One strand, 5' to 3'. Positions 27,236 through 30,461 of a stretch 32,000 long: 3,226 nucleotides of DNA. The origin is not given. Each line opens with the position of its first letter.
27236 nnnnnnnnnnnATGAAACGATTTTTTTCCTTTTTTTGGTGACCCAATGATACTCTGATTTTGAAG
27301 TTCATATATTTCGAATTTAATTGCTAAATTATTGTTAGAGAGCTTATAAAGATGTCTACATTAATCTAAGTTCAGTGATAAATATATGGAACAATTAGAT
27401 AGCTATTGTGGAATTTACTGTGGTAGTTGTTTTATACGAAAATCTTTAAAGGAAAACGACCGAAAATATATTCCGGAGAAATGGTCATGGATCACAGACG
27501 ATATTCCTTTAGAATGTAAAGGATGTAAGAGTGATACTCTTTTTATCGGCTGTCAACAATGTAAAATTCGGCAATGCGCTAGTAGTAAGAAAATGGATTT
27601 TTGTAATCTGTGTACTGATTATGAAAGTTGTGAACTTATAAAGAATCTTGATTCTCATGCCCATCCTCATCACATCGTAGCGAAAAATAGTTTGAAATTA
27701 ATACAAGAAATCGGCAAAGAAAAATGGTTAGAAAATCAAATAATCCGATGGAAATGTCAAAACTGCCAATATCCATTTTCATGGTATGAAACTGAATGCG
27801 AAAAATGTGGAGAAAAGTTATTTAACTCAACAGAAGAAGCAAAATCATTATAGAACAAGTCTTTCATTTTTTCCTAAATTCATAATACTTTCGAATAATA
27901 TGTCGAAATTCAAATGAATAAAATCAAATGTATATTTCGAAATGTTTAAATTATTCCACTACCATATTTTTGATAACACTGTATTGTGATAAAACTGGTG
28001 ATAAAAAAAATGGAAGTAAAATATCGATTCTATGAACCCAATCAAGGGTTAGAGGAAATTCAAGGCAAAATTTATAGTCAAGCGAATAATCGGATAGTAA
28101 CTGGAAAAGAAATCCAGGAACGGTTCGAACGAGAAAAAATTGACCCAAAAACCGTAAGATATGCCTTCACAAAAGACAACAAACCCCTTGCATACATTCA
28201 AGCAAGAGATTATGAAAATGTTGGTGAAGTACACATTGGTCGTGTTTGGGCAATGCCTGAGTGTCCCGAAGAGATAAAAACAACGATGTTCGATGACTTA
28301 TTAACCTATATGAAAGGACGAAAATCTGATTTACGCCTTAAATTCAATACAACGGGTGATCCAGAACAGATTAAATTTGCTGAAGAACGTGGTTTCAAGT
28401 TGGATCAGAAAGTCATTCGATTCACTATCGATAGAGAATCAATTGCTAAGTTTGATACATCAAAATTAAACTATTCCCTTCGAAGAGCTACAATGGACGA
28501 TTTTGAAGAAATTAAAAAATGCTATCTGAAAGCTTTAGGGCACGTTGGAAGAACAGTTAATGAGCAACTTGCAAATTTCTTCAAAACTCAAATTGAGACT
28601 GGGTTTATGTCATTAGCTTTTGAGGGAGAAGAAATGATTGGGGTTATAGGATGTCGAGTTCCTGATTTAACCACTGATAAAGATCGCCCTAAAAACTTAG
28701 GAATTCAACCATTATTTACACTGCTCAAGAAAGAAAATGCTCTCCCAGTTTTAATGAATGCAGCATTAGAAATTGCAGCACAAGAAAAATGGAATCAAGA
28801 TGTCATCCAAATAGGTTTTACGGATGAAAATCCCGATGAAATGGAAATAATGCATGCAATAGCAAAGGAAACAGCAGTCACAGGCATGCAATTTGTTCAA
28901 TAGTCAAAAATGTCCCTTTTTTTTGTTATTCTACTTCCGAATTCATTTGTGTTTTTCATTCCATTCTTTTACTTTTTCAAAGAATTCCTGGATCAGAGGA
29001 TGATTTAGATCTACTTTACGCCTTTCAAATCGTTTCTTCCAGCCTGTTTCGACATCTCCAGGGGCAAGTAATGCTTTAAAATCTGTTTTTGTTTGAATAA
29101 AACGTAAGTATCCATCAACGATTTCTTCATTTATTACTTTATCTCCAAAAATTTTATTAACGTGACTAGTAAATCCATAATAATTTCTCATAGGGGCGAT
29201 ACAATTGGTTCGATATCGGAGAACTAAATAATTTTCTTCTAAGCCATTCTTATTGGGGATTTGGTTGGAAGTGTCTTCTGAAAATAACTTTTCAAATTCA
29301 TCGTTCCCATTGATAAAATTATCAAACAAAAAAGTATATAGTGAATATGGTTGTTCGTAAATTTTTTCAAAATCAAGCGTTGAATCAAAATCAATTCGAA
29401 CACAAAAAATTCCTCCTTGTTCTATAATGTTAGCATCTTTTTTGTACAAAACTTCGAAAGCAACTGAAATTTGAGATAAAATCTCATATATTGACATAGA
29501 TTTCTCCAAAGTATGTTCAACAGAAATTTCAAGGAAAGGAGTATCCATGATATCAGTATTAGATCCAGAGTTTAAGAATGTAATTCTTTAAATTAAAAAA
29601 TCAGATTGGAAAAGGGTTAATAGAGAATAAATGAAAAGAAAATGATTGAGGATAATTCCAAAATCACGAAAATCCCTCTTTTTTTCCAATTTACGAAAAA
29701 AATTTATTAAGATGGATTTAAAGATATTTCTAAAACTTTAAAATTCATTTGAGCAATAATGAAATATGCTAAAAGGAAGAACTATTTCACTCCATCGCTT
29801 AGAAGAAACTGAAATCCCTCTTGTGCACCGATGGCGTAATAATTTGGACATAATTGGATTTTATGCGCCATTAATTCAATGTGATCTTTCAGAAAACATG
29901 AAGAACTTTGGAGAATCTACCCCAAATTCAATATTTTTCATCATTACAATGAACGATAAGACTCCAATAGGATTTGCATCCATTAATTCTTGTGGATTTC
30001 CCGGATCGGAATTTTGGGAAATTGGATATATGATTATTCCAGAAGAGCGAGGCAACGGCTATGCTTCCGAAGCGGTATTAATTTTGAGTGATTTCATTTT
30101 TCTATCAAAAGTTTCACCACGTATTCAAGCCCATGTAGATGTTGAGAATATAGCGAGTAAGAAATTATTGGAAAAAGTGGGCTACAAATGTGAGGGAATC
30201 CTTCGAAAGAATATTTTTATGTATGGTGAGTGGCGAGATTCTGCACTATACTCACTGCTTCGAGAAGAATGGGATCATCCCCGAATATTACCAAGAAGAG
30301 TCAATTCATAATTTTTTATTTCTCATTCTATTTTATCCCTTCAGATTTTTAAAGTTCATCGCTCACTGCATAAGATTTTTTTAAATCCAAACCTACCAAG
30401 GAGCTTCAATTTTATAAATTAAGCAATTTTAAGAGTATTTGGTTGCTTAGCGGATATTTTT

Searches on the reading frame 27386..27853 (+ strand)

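Call 3: search_protein_families(library=pfam, proteins=[window:27386-27853:+], max_evalue=0.1)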
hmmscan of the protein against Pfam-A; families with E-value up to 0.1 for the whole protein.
window:27386-27853:+ (155 aa): 2 families
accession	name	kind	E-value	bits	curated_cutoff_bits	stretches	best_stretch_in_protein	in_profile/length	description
PF12675.12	DUF3795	-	1.7e-12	48.1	22.6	1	6-86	3-82/83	Protein of unknown function (DUF3795)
PF12773.13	DZR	-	0.058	14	27.3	1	123-142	26-45/45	Double zinc ribbon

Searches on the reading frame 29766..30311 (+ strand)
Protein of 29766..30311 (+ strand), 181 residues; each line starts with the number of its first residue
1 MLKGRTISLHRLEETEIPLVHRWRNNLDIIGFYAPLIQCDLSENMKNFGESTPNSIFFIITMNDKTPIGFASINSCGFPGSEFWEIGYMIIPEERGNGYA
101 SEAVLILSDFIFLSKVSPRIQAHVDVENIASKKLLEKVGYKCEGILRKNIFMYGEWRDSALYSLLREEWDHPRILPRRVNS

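Call 45: search_protein_families(library=pfam, proteins=[window:29766-30311:+], max_evalue=0.001)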
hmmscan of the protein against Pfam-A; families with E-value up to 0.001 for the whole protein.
window:29766-30311:+ (181 aa): 4 families
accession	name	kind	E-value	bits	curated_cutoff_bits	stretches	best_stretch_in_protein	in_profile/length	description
PF13302.13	Acetyltransf_3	-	1.6e-16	61.7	25.4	1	9-141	4-138/138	Acetyltransferase (GNAT) domain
PF00583.31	Acetyltransf_1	-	1e-10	42.3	20.7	1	46-140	25-116/116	Acetyltransferase (GNAT) family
PF13420.13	Acetyltransf_4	-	1.6e-07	31.9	24.3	1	51-160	43-154/155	Acetyltransferase (GNAT) domain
PF13523.12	Acetyltransf_8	-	0.00034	20.7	27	0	92-144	89-141/145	Acetyltransferase (GNAT) domain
